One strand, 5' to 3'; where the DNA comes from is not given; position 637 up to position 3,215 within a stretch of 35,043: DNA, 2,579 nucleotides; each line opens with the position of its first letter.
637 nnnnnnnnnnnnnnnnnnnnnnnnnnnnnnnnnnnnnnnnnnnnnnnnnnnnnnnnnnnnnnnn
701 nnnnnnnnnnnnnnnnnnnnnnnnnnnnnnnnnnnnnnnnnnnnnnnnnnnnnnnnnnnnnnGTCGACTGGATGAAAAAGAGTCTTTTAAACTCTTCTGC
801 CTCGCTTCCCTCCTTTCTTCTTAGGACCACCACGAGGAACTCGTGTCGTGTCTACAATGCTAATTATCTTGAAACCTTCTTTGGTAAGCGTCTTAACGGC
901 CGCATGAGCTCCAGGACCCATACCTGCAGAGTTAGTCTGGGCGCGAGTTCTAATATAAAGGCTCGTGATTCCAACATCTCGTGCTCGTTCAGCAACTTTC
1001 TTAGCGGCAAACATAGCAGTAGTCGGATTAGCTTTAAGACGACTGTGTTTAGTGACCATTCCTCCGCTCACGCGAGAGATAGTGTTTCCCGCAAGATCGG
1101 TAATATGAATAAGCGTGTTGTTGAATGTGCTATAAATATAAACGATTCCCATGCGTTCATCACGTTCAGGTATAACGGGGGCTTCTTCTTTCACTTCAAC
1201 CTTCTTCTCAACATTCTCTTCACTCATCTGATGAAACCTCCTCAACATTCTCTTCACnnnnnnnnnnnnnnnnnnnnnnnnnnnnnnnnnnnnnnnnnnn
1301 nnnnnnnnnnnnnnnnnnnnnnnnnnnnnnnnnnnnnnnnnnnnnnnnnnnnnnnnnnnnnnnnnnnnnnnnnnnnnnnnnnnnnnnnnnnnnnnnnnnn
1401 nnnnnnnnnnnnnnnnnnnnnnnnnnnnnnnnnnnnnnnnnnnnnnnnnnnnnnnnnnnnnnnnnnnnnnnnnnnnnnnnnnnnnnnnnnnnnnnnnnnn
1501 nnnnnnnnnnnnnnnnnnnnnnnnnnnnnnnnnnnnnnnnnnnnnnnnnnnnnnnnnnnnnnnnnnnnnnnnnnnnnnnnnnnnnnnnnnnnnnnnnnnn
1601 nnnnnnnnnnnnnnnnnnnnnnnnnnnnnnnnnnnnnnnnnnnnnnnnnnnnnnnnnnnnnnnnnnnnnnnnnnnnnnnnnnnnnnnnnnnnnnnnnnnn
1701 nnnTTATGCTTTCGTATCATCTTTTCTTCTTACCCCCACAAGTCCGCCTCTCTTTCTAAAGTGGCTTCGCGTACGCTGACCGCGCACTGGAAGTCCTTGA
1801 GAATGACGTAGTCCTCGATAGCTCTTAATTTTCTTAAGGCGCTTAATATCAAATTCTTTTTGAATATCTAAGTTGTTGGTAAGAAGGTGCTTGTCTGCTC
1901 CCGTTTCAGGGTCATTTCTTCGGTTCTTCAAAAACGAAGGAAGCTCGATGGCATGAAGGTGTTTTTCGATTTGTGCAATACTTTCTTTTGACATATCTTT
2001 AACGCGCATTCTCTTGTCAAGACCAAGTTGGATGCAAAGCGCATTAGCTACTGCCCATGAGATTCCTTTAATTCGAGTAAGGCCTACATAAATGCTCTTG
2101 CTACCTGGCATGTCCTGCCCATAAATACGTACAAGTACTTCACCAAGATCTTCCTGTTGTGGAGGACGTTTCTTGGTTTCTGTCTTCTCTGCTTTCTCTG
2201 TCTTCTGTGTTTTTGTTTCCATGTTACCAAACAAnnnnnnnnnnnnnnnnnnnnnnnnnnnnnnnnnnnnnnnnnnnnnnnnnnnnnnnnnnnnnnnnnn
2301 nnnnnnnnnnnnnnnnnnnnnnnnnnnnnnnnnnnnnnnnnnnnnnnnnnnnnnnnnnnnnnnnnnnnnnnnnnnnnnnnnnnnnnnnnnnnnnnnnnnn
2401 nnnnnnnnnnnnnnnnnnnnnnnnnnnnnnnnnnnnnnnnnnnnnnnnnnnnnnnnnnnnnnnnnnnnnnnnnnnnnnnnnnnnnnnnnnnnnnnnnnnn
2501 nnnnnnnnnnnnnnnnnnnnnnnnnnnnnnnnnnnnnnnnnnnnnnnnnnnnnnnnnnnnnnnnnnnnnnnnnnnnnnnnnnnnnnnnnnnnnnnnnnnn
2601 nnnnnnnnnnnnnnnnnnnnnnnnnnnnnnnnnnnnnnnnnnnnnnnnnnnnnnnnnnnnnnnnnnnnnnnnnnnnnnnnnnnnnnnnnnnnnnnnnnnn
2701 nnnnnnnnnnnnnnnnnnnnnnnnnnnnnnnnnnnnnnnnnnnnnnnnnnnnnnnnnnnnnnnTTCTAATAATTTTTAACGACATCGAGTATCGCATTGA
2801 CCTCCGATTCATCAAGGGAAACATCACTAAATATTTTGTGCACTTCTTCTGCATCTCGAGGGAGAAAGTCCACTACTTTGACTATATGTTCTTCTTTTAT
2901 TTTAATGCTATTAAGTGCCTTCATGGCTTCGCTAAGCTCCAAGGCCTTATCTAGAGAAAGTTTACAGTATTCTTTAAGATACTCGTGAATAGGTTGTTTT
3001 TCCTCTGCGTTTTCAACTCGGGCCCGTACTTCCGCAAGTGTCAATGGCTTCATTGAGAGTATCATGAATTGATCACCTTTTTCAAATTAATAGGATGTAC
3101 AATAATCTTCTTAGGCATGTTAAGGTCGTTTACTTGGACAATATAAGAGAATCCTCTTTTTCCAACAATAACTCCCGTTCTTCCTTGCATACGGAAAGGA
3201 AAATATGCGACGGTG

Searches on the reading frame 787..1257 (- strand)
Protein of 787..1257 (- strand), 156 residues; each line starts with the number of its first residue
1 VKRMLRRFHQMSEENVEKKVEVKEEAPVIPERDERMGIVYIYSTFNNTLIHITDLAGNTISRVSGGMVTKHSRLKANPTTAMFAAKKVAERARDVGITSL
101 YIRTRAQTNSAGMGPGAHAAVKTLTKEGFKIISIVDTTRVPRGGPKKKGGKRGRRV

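Call 7: search_protein_families(library=pfam, proteins=[window:787-1257:-], max_evalue=0.001)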
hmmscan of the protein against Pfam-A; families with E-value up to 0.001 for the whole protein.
window:787-1257:- (156 aa): 1 family
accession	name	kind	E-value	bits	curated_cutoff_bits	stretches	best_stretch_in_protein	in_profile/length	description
PF00411.24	Ribosomal_S11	-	2.1e-25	89.7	25.1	1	37-152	1-110/110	Ribosomal protein S11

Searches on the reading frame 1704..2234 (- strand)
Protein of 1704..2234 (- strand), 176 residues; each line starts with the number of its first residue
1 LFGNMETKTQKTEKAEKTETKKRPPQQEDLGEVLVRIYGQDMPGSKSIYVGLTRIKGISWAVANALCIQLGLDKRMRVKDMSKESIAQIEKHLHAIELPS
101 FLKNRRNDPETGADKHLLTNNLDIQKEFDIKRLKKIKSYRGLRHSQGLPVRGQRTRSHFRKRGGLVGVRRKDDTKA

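Call 7: search_protein_families(library=pfam, proteins=[window:1704-2234:-], max_evalue=0.001)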
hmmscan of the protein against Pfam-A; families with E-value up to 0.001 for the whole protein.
window:1704-2234:- (176 aa): 1 family
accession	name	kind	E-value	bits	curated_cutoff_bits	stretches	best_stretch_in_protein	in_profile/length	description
PF00416.27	Ribosomal_S13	-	1.2e-35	123.1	31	1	36-160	1-127/128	Ribosomal protein S13/S18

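Call 16: list_cluster_members(proteins=[window:1704-2234:-, window:64-762:-, window:20449-21573:+, window:31325-32530:-, window:21981-23213:-, window:14181-15383:-, window:15456-16532:+, window:18549-20381:-, window:23276-24982:+, window:12659-14203:+])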
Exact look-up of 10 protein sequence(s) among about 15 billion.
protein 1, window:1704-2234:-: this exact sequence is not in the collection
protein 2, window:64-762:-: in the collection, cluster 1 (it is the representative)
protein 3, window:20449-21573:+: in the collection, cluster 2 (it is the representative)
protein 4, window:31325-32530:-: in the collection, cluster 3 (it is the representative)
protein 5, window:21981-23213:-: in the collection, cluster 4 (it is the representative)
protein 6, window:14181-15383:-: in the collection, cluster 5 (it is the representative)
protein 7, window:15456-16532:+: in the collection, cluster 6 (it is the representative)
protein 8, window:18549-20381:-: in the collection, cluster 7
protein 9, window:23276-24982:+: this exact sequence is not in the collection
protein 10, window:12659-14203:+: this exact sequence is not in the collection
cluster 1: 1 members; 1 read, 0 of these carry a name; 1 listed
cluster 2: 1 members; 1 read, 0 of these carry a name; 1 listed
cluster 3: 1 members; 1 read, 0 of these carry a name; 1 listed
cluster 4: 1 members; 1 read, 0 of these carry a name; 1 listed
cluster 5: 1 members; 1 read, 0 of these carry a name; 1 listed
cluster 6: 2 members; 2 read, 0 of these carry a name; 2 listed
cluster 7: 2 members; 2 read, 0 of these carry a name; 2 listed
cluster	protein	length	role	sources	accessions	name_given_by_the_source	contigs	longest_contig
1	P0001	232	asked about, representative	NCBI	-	-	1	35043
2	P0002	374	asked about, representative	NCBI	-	-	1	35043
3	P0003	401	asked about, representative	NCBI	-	-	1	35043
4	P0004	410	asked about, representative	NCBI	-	-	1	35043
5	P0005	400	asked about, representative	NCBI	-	-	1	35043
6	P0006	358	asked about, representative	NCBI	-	-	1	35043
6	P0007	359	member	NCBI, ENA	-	-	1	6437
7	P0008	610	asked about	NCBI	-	-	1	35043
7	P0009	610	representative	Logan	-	-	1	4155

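Call 17: find_encoding_contigs(protein=P0005, flank=3000, max_places=5)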
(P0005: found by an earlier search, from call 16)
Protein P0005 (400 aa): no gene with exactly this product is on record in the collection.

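Call 18: find_encoding_contigs(protein=P0007, flank=10000, max_places=5)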
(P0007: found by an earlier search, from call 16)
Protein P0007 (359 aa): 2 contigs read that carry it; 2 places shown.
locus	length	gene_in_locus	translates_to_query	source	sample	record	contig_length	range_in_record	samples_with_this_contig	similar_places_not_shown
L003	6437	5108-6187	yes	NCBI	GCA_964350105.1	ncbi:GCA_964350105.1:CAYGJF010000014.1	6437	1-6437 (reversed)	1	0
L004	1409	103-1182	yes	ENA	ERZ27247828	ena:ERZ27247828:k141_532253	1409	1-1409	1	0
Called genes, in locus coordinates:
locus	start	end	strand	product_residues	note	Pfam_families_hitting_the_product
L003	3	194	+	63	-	?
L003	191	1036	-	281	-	-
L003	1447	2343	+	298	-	PF02355:SecD_SecF_C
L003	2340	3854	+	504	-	PF02355:SecD_SecF_C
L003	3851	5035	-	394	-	PF01266:DAO, PF13450:NAD_binding_8 (weak)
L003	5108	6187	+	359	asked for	PF04321:RmlD_sub_bind, PF05368:NmrA, PF01073:3Beta_HSD, PF01370:Epimerase, PF02719:Polysacc_synt_2 (weak), PF07993:NAD_binding_4 (faint), PF13460:NAD_binding_10, PF16363:GDP_Man_Dehyd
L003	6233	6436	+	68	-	?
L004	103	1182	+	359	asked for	PF04321:RmlD_sub_bind, PF05368:NmrA, PF01073:3Beta_HSD, PF01370:Epimerase, PF02719:Polysacc_synt_2 (weak), PF07993:NAD_binding_4 (faint), PF13460:NAD_binding_10, PF16363:GDP_Man_Dehyd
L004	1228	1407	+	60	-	?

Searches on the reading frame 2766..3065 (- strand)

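Call 7: search_protein_families(library=pfam, proteins=[window:2766-3065:-], max_evalue=0.001)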
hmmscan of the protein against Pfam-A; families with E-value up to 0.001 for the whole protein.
window:2766-3065:- (99 aa): 1 family
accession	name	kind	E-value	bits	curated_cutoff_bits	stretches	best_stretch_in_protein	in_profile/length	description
PF03874.21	RNA_pol_Rpb4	-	5.3e-07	30.4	25.6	1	27-99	43-115/116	RNA polymerase Rpb4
